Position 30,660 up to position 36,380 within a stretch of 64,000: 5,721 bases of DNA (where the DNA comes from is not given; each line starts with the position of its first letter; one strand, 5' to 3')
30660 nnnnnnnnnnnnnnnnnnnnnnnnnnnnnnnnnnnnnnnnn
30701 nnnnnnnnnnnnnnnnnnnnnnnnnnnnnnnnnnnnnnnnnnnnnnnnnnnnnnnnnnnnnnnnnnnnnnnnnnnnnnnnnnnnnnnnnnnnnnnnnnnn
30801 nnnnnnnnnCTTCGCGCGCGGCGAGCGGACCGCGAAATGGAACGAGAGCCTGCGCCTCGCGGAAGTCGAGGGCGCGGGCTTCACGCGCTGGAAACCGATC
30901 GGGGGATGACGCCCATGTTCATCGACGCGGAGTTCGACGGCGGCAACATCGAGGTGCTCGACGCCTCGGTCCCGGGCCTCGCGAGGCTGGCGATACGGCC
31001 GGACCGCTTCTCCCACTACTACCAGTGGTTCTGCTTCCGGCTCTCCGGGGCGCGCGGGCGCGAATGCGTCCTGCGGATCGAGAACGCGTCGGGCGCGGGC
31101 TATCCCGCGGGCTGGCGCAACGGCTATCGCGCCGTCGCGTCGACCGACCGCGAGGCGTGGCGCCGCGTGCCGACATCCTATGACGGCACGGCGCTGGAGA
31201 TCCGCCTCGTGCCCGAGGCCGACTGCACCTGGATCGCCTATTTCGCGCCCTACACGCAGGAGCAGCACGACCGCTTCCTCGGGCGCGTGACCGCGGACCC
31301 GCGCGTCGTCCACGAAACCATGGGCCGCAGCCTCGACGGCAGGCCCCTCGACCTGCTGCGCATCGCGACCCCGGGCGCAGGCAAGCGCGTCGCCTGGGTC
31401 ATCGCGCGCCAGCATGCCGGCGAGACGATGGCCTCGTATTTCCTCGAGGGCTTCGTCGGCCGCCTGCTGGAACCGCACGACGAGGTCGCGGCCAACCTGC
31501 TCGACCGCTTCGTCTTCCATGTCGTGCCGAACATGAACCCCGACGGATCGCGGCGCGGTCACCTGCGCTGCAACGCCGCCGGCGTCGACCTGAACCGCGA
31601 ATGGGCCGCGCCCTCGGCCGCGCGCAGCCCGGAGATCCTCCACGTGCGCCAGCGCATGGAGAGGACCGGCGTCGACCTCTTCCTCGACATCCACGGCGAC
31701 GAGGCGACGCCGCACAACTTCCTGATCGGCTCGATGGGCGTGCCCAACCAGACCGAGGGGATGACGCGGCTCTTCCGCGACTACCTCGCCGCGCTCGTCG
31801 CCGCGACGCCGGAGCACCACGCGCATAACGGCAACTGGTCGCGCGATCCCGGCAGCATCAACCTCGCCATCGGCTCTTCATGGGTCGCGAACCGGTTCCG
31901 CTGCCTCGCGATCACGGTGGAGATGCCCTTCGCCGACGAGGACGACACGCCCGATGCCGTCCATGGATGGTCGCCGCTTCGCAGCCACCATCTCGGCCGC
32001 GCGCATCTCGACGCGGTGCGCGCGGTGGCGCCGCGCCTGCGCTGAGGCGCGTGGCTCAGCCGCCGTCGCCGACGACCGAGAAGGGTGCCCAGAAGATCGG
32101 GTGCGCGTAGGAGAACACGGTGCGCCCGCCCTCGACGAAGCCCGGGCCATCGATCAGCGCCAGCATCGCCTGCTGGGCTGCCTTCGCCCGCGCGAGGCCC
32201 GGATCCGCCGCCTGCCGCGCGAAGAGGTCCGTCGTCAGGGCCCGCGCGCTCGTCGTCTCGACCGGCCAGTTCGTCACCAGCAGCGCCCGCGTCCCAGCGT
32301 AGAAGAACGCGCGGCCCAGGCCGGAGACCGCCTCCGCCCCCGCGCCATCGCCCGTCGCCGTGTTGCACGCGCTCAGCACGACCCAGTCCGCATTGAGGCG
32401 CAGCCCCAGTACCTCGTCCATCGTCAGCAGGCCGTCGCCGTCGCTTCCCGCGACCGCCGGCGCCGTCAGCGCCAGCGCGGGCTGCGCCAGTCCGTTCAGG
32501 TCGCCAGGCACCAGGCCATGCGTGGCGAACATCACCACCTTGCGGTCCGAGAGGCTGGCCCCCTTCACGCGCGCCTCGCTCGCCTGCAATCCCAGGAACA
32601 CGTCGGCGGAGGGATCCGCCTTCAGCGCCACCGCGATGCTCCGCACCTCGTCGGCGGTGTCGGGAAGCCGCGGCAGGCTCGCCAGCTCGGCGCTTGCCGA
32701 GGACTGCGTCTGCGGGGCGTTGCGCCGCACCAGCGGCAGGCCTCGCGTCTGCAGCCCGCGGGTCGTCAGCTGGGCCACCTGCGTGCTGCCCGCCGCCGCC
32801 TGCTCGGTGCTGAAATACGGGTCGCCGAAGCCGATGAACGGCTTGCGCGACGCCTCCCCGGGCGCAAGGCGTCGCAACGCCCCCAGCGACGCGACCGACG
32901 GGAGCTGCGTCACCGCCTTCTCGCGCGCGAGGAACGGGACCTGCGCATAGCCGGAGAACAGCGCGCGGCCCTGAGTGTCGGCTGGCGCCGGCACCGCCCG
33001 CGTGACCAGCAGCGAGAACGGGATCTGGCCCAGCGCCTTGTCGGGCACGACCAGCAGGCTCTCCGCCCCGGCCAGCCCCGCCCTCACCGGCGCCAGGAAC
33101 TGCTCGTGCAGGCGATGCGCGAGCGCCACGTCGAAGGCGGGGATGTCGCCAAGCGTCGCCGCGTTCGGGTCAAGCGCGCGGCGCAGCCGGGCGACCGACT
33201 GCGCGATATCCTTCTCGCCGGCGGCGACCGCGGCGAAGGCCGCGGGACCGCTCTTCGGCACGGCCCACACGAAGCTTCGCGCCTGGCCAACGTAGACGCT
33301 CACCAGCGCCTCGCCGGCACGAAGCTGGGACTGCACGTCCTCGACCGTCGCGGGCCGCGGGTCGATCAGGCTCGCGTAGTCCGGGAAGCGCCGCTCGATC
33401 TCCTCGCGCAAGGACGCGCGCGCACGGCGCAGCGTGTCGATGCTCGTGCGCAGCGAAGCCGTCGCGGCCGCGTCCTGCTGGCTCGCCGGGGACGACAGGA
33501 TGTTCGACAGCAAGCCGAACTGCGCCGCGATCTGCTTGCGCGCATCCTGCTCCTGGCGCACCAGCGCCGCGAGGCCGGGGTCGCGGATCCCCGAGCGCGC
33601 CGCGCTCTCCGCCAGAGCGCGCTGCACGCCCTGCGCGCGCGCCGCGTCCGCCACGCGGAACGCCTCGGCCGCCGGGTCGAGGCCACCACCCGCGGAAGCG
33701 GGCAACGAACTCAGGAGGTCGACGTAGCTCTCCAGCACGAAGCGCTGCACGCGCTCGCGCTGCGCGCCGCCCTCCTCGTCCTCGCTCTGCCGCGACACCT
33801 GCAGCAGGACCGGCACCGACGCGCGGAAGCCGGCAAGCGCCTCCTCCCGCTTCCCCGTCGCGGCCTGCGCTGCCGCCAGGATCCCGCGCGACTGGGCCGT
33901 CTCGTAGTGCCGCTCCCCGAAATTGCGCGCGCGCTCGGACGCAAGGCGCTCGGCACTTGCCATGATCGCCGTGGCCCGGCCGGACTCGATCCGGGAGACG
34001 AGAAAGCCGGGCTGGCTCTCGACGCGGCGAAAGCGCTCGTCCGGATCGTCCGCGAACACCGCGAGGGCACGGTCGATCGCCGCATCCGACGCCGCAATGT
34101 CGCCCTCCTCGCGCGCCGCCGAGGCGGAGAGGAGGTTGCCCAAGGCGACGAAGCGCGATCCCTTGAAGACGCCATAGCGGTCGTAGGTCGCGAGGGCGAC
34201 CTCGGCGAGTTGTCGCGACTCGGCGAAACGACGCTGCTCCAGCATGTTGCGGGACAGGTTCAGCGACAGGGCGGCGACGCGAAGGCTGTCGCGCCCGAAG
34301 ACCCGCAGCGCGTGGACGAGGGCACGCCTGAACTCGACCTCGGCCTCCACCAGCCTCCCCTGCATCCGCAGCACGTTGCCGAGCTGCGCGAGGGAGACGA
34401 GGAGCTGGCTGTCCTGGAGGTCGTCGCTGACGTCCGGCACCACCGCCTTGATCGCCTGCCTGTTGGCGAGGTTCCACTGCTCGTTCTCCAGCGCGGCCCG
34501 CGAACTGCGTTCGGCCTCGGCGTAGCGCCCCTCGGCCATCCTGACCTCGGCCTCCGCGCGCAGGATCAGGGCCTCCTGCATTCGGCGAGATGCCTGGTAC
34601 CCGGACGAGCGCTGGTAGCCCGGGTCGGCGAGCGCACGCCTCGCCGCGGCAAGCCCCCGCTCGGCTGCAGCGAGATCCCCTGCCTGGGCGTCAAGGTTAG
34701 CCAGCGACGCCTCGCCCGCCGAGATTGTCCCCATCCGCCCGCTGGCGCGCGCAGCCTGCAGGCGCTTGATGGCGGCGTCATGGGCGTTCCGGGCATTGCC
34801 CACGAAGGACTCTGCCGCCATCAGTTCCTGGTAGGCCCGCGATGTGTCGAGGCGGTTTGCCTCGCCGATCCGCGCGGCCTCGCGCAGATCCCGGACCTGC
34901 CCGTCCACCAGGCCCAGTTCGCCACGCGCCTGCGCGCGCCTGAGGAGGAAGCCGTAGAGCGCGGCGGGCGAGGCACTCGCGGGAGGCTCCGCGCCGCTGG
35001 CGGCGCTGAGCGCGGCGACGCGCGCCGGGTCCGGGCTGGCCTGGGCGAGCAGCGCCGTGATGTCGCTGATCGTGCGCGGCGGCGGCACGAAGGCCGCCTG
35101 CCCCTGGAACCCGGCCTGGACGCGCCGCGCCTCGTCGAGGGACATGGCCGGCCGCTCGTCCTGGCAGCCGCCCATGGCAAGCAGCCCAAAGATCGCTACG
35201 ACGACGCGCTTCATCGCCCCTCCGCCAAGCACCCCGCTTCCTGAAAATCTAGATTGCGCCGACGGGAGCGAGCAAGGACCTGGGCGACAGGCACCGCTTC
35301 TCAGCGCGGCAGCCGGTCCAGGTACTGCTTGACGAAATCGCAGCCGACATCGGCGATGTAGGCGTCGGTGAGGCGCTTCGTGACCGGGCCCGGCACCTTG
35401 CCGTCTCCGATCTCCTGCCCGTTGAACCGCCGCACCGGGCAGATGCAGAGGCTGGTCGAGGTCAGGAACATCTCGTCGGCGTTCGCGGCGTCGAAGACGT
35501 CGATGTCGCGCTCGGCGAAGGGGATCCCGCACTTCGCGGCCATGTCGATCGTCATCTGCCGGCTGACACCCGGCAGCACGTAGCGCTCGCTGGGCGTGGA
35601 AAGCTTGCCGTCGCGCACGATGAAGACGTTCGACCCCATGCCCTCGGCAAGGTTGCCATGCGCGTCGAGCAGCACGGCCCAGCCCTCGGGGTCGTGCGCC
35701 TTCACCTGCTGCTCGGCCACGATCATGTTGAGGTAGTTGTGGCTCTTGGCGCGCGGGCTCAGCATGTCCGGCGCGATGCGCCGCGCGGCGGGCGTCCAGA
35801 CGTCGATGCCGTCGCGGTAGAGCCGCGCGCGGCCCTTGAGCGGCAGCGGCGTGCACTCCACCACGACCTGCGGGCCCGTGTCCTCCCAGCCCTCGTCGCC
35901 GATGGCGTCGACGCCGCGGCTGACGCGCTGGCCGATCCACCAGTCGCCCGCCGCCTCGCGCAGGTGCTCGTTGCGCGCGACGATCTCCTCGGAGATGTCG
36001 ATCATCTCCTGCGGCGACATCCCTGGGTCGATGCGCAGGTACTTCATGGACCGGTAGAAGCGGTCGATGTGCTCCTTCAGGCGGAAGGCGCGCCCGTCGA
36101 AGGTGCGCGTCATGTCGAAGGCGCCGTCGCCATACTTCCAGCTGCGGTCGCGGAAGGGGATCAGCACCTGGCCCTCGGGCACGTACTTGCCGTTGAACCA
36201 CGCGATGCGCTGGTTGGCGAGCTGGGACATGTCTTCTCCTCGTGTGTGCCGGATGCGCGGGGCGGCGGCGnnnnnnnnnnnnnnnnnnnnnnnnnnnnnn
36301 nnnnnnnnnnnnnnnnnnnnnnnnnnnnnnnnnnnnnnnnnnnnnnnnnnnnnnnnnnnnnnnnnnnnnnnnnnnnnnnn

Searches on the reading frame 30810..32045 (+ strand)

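Call 25: search_protein_families(library=pfam, proteins=[window:30810-32045:+], max_evalue=0.001)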
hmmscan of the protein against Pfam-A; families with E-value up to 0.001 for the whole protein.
window:30810-32045:+ (411 aa): 2 families
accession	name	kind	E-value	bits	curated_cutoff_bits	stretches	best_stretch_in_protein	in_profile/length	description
PF18027.6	Pepdidase_M14_N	-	2.8e-34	117.9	23.2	1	38-145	1-107/107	Cytosolic carboxypeptidase N-terminal domain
PF00246.29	Peptidase_M14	-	1.8e-25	90.6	21.6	1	163-376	12-265/286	Zinc carboxypeptidase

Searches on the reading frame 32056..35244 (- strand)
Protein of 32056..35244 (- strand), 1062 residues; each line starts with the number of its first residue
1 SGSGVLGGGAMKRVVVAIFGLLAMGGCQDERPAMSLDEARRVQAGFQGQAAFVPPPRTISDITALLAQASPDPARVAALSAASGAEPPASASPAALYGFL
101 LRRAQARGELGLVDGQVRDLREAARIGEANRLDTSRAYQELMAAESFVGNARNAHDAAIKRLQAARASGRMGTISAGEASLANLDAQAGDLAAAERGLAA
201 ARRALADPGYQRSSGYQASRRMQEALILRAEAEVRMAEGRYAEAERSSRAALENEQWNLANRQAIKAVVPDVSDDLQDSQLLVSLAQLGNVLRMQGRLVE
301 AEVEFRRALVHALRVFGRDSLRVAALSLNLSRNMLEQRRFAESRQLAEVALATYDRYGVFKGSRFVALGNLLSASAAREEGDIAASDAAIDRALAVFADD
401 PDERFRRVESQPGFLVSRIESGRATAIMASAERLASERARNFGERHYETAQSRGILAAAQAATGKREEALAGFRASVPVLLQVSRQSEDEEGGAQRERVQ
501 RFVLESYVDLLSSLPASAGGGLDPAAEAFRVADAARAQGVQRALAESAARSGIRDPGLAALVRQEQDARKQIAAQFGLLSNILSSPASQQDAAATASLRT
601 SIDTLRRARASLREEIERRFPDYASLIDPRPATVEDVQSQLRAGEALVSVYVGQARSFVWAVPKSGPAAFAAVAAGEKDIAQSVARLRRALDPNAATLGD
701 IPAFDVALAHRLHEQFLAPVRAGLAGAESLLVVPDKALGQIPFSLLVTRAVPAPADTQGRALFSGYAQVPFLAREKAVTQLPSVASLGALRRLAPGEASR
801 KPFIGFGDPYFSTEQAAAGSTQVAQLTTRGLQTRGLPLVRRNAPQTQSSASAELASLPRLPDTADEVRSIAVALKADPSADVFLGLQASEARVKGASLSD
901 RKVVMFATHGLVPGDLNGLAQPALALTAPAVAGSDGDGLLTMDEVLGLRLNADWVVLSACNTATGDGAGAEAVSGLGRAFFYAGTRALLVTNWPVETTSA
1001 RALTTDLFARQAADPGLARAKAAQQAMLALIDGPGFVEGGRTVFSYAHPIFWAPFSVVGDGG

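Call 25: search_protein_families(library=pfam, proteins=[window:32056-35244:-], max_evalue=0.001)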
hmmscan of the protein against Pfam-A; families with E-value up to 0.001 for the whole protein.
window:32056-35244:- (1062 aa): 2 families
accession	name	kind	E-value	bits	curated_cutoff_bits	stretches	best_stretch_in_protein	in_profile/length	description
PF12770.12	CHAT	-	1.2e-48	166.5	24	1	707-1060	2-289/289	CHAT domain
PF13424.12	TPR_12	-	8.1e-09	36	30.1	1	285-354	6-75/77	Tetratricopeptide repeat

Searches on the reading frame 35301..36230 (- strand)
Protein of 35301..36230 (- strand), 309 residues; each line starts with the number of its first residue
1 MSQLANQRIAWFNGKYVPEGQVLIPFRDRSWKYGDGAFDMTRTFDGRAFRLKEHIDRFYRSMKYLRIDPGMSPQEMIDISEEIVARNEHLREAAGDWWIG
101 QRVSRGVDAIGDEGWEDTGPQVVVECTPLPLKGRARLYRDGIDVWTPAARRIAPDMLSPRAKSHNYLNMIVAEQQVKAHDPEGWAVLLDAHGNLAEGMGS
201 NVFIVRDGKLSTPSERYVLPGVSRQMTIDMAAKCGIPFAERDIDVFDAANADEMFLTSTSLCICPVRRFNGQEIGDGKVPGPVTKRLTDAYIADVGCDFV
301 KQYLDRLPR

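Call 25: search_protein_families(library=pfam, proteins=[window:35301-36230:-], max_evalue=0.001)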
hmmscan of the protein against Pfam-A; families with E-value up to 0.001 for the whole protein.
window:35301-36230:- (309 aa): 1 family
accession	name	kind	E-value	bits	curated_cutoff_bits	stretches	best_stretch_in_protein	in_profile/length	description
PF01063.24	Aminotran_4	-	2.1e-43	149.2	28.5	1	36-268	1-222/223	Amino-transferase class IV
